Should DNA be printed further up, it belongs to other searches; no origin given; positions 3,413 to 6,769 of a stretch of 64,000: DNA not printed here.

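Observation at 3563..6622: Monocistronic gene for a 1019-aa secreted, 38-cysteine repeat protein with two C-terminal glycine-zipper segments and no family I can name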

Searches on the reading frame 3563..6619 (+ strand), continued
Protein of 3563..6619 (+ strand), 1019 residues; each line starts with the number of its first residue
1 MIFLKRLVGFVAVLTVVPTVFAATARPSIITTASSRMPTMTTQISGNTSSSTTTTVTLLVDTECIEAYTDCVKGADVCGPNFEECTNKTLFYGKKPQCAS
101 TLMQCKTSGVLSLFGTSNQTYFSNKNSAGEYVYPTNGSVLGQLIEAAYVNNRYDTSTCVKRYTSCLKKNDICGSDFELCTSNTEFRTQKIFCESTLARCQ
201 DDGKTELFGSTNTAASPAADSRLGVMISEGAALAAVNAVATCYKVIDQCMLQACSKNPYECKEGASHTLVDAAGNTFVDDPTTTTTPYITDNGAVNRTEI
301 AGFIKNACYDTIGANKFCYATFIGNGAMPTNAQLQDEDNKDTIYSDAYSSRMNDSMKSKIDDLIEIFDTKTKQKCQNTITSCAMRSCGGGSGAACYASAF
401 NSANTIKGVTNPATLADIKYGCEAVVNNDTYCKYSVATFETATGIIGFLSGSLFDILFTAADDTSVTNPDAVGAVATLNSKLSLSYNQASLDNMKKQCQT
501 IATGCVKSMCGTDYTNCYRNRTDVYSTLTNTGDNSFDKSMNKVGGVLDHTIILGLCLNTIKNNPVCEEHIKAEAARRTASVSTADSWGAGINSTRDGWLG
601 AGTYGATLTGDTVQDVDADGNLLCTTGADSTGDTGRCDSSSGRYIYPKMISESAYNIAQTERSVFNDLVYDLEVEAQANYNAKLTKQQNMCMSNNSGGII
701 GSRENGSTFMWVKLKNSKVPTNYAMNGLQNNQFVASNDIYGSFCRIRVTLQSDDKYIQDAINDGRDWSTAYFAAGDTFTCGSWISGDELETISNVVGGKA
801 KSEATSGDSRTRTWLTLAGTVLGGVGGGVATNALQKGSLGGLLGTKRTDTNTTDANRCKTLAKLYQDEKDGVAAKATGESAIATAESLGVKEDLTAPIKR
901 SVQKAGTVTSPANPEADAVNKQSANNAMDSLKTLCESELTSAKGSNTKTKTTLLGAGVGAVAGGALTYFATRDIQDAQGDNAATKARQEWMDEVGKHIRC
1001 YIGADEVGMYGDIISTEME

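Call 32: fold_search(model_id=the predicted structure, library=pdb)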
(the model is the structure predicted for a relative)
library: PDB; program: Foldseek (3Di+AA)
matches with E <= 10: 224; with E <= 0.001: 0
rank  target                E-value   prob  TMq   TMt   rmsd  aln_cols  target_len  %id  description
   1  7vmr_A                6.8e-01  0.05  0.07  0.03  28.8       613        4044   12  Structure of recombinant RyR2 mutant K4593A (EGTA dataset) (released 2022-08-10)
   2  7t7c_A                7.4e-01  0.10  0.10  0.10  29.8       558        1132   10  The hexagonal organization of Munc13-1 C1-C2B-MUN-C2C domains between lipid bilayers (released 2022-02-09)
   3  9sob_D                1.1e+00  0.03  0.06  0.05  30.5       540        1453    9  Structural Model of the Nuclear Pore Complex in Arabidopsis thaliana (released 2025-11-05)
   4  9k7w_D                1.4e+00  0.54  0.06  0.37   8.3        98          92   14  Crystal structure of designed nickel-induced homotrimer C3-Ni1-HH*3-18 (released 2025-10-29)
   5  9lvb_A                1.4e+00  0.51  0.07  0.14  17.6       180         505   12  IAA-free AUX1 (released 2025-07-23)
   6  4z34                  1.4e+00  0.08  0.09  0.17  28.7       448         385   10  Crystal Structure of Human Lysophosphatidic Acid Receptor 1 in complex with ONO9780307 (released 2015-06-03)
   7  6dhz_C                1.6e+00  0.77  0.07  0.51   5.2       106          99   13  Crystallographic octamer of a metal-free RIDC1 variant bearing two disulfide bonded cysteines (released 2018-07-25)
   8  9k7w_E                1.8e+00  0.38  0.06  0.34   8.4        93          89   13  Crystal structure of designed nickel-induced homotrimer C3-Ni1-HH*3-18 (released 2025-10-29)
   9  1g5z                  1.9e+00  0.66  0.07  0.33   6.8       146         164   12  CRYSTAL STRUCTURE OF LYME DISEASE ANTIGEN OUTER SURFACE PROTEIN C (OSPC) FROM BORRELIA BURGDORFERI STRAIN N40 (released 2001-04-04)
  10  3bng                  1.9e+00  0.28  0.06  0.12  15.0       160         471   12  W. succinogenes NrfA Y218F (released 2008-02-26)
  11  9dgr_m                1.9e+00  0.04  0.08  0.03  35.0       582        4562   10  Composite structure of dynein-dynactin on microtubules (released 2025-09-10)
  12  6egc                  2.1e+00  0.35  0.06  0.27   9.2       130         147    8  Single-chain version of 2L4HC2_23 (PDB 5J0K) (released 2019-05-29)
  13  8otz_Cx               2.1e+00  0.14  0.06  0.22  33.6       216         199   14  48-nm repeat of the native axonemal doublet microtubule from bovine sperm (released 2023-11-22)
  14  2qla_A                2.2e+00  0.57  0.06  0.45   8.5       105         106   15  Crystal Structure of a 16-Helix Bundle Architecture Produced by the Zinc-Mediated Self Assembly of Four Cytochrome cb5 (released 2007-11-06)
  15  3c62_A                2.2e+00  0.47  0.06  0.42   7.6       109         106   13  Tetrameric Cytochrome cb562 (H59/D62/H63/H73/A74/H77) Assembly Stabilized by Interprotein Zinc Coordination (released 2008-05-06)
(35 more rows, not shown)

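Call 35: search_protein_families(library=pfam, alignment_id=A1, max_evalue=1)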
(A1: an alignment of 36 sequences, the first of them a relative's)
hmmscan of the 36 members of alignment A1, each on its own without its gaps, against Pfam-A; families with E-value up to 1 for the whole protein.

A. member 1, P0001 (1019 aa): 1 family
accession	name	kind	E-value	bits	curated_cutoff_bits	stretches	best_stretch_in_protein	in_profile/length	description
PF03504.19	Chlam_OMP6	-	0.053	14.3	34.1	1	889-950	5-66/91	Chlamydia cysteine-rich outer membrane protein 6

B. families by the number of members that match (of 36 scanned): 31 families (the first 25 are shown)
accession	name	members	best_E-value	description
PF13488.11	Gly-zipper_Omp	4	0.0099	Glycine zipper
PF05433.20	Rick_17kDa_Anti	3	0.0051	Glycine zipper 2TM domain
PF11236.13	DUF3037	3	0.053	Protein of unknown function (DUF3037)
PF20159.5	YidB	2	0.015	YidB-like protein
PF06301.17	Lambda_Kil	2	0.016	Bacteriophage lambda Kil protein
PF13441.11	Gly-zipper_YMGG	2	0.022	YMGG-like Gly-zipper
PF06040.16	Adeno_E3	2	0.054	Adenovirus E3 protein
PF07921.17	Fibritin_C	1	0.0064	Fibritin C-terminal region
PF11657.13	Activator-TraM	1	0.029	Transcriptional activator TraM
PF23742.1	VBS_C3G9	1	0.04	C3G9 VBS-like domain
PF03504.19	Chlam_OMP6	1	0.053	Chlamydia cysteine-rich outer membrane protein 6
PF03458.18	Gly_transporter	1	0.055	Glycine transporter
PF03833.19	PolC_DP2_N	1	0.061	DNA polymerase II large subunit DP2, N-terminal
PF10876.14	Phage_TAC_9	1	0.098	Phage tail assembly chaperone protein, TAC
PF11922.13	DUF3440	1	0.1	Domain of unknown function (DUF3440)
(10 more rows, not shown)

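Call 36: search_protein_representatives(alignment_id=A1)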
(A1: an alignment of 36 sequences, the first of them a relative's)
Query: 36 sequences, 1032 profile positions. Proteins with E-value up to 0.001 (for the whole library): 260; up to 1e-10: 235; up to 1e-30: 138. The best 150 are listed.
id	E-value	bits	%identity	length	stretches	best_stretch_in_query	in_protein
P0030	0.0e+00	1605.8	-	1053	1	1-1032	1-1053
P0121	0.0e+00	1519.9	-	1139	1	1-1032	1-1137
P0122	0.0e+00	1468.0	-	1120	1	1-1032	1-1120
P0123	0.0e+00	1400.2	-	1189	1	1-1031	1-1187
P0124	0.0e+00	1315.4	-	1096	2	1-961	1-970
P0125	0.0e+00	1292.5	-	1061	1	1-1031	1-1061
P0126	0.0e+00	1216.4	-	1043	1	1-1032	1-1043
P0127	0.0e+00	1214.2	-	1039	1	23-1032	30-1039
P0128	0.0e+00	1196.8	-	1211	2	2-1017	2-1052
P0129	0.0e+00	1192.6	-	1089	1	29-1032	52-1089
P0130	0.0e+00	1189.6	-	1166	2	1-1011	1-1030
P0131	0.0e+00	1187.9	-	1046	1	1-1032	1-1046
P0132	0.0e+00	1156.3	-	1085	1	14-1032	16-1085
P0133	0.0e+00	1140.5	-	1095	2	406-1032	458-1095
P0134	0.0e+00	1128.3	-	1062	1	1-1032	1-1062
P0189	1.4e-102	361.0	-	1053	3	218-1020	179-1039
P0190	1.9e-102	360.6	-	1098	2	218-1029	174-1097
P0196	1.7e-93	330.9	-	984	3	214-1029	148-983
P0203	2.9e-85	303.7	-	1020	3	536-1028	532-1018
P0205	1.3e-82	294.9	-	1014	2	203-1027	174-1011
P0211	6.9e-72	259.4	-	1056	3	665-1029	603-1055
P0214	1.1e-68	248.9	-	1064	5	739-1029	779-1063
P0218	4.6e-64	233.5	-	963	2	155-1014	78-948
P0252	7.8e-35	136.7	-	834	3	143-435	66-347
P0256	2.5e-32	128.4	-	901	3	160-439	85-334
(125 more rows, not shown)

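Call 38: list_cluster_members(proteins=[P0189, P0190, P0196, P0203, P0205, P0211, P0214, P0218, P0252, P0256])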
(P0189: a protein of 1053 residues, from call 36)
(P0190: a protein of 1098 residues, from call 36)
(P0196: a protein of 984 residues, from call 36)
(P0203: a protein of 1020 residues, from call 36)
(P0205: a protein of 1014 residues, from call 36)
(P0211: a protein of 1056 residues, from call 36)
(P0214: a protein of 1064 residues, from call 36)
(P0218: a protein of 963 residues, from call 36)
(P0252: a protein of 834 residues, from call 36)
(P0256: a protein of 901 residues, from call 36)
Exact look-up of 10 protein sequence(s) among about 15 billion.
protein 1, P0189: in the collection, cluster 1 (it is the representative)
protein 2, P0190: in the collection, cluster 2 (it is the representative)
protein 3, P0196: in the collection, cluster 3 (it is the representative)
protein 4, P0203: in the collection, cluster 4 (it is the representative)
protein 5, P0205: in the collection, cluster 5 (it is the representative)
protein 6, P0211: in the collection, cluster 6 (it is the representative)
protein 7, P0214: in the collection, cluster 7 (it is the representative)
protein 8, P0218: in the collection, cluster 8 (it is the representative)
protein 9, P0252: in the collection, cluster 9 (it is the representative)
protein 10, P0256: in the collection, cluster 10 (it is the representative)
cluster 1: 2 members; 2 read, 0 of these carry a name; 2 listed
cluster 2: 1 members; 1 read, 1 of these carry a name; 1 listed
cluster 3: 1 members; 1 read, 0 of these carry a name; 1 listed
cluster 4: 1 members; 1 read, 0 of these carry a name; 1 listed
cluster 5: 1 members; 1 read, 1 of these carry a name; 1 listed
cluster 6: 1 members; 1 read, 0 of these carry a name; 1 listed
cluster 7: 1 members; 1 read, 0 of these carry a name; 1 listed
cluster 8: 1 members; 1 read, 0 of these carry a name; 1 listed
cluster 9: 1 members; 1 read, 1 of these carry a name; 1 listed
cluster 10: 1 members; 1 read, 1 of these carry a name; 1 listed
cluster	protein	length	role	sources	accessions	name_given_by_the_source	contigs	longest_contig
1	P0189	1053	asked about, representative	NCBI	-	-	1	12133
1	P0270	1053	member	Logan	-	-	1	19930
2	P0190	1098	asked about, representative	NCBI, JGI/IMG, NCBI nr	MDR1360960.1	MAG: hypothetical protein LBJ18_01465 [Rickettsiales bacterium] | hypothetical protein | hypothetical protein [Rickettsiales bacterium]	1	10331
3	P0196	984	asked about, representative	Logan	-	-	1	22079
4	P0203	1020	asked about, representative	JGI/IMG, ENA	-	-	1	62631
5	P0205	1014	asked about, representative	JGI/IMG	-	hypothetical protein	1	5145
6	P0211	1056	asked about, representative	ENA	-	-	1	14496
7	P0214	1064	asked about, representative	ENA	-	-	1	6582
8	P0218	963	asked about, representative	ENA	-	-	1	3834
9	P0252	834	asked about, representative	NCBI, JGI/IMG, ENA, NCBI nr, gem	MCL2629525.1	MAG: hypothetical protein FWD33_02445 [Alphaproteobacteria bacterium] | hypothetical protein [Alphaproteobacteria bacterium]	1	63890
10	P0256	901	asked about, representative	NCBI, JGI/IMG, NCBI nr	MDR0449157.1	MAG: hypothetical protein LBG89_01700 [Rickettsiales bacterium] | hypothetical protein | hypothetical protein [Rickettsiales bacterium]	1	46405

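Call 39: find_encoding_contigs(protein=P0252, flank=10000, max_places=1)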
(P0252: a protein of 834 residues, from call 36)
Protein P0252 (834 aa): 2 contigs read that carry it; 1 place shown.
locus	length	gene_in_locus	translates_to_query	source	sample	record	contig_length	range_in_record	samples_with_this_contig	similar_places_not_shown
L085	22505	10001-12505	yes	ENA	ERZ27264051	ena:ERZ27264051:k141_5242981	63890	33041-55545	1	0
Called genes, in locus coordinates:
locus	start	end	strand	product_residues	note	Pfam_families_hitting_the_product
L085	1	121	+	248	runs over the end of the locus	-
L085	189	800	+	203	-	PF04335:VirB8 (weak)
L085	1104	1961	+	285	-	-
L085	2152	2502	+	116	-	PF02021:UPF0102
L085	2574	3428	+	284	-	PF01113:DapB_N, PF05173:DapB_C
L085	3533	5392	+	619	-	PF25225:DUF7843, PF13387:Lnb_N, PF25222:DUF7840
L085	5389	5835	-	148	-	PF00959:Phage_lysozyme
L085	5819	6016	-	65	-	PF25181:Phage_Bbp19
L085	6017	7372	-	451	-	PF12236:Head-tail_con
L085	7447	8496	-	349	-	PF01656:CbiA, PF02374:ArsA_ATPase (weak), PF10609:ParA (faint), PF13614:AAA_31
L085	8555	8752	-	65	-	-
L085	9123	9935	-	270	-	PF22530:Terminase-T7_RNaseH-like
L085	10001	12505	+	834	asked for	-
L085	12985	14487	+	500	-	PF00772:DnaB, PF13481:AAA_25, PF03796:DnaB_C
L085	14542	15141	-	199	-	-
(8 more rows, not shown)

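Call 40: find_encoding_contigs(protein=P0203, flank=10000, max_places=1)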
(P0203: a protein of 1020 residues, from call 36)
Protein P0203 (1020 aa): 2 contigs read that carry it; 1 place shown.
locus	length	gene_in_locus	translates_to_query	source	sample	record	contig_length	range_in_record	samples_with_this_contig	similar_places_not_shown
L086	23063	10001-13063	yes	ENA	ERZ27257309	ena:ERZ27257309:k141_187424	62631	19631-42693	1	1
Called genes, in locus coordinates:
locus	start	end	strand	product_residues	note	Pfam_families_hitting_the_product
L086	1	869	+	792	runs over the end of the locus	PF00133:tRNA-synt_1, PF09334:tRNA-synt_1g, PF13603:tRNA-synt_1_2, PF00133:tRNA-synt_1, PF08264:Anticodon_1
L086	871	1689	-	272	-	PF00106:adh_short, PF13561:adh_short_C2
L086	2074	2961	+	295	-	-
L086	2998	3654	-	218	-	-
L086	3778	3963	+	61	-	-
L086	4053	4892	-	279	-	PF03462:PCRF, PF00472:RF-1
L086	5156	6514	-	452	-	PF00224:PK, PF02887:PK_C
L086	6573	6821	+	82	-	-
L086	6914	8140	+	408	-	PF00919:UPF0004, PF04055:Radical_SAM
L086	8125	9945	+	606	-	PF02130:YbeY, PF20154:LNT_N, PF00795:CN_hydrolase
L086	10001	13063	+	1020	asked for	-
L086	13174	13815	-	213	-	PF00293:NUDIX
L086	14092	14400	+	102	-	PF12441:CopG_antitoxin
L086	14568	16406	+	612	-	-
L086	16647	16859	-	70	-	-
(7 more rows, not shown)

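Call 46: search_protein_families(library=phrogs, proteins=[window:3563-6619:+], max_evalue=0.1)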
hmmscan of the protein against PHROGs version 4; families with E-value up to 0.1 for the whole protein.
window:3563-6619:+ (1019 aa): 1 family
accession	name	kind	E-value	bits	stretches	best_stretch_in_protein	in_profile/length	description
phrog_4512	-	unknown function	0.006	16.2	1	327-435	96-208/680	-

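Call 47: fold_search(model_id=the predicted structure, library=viral)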
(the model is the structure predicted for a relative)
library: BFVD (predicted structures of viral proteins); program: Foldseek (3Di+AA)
matches with E <= 10: 262; with E <= 0.001: 0
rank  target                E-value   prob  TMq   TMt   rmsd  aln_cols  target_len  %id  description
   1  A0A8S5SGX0            1.5e-02  0.16  0.07  0.06  57.5       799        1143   13  Minor tail protein [Siphoviridae sp. ctBCr48]
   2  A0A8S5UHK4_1          5.0e-02  0.09  0.06  0.06  42.3      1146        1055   10  Trimeric coiled-coil viral fiber [Siphoviridae sp. ctZd434]
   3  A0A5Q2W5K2            1.9e-01  0.13  0.07  0.08  38.0       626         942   13  (no name in the UniProt tables at hand)
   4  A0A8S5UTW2            2.4e-01  0.07  0.08  0.10  50.7       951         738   10  Uncharacterized protein [Myoviridae sp. ctYA416]
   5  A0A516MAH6            2.4e-01  0.06  0.08  0.07  44.4      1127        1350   11  (no name in the UniProt tables at hand)
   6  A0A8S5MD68            3.9e-01  0.03  0.06  0.05  48.1      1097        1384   11  Minor tail protein [Siphoviridae sp. cti6f5]
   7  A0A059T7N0            5.0e-01  0.03  0.06  0.06  42.1       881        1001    9  Tail tape measure protein [Listeria phage LP-114]
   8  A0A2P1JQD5            6.0e-01  1.00  0.08  0.64   3.3        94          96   14  (no name in the UniProt tables at hand)
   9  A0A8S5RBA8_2          6.2e-01  0.06  0.08  0.09  41.9       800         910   11  Chromosome segregation ATPase [virus sp. ctmTa7]
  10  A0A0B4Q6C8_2          6.5e-01  0.05  0.09  0.08  48.5       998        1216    9  Large tegument protein [Equid gammaherpesvirus 5]
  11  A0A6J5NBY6            7.4e-01  0.41  0.07  0.18  29.0       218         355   13  Uncharacterized protein [uncultured Caudovirales phage]
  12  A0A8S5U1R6            7.7e-01  0.03  0.07  0.07  43.1      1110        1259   10  Minor tail protein [Siphoviridae sp. ctdHi7]
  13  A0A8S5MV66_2          7.7e-01  0.02  0.06  0.07  44.0      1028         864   13  Minor tail protein [Siphoviridae sp. ctoSr5]
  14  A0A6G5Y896            8.1e-01  0.21  0.05  0.23  21.0       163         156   17  (no name in the UniProt tables at hand)
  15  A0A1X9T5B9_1          8.1e-01  0.03  0.07  0.07  50.5      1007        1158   10  Putative glycoprotein [Ranid herpesvirus 3]
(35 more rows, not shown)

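Call 55: find_homologous_proteins(query=A2, max_evalue=0.001)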
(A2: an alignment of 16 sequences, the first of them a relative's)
Query A2 (16 sequences) (834 aa, profile of the alignment): 6 proteins with E <= 0.001 among 8000 candidates.
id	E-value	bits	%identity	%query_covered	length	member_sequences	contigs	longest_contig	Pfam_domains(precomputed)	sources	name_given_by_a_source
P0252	3.8e-183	629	100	100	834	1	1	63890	-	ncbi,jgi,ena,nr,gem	ncbi:MAG: hypothetical protein FWD33_02445 [Alphaproteobacteria bacterium]|nr:hypothetical protein [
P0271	7.1e-180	619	23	72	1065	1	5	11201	-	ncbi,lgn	-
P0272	4.9e-176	606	22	67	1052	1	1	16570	-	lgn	-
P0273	1.1e-171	591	24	45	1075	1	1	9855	-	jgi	-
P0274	7.8e-171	589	21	76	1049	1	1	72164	-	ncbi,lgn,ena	-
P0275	7.6e-168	579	22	68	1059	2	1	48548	-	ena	-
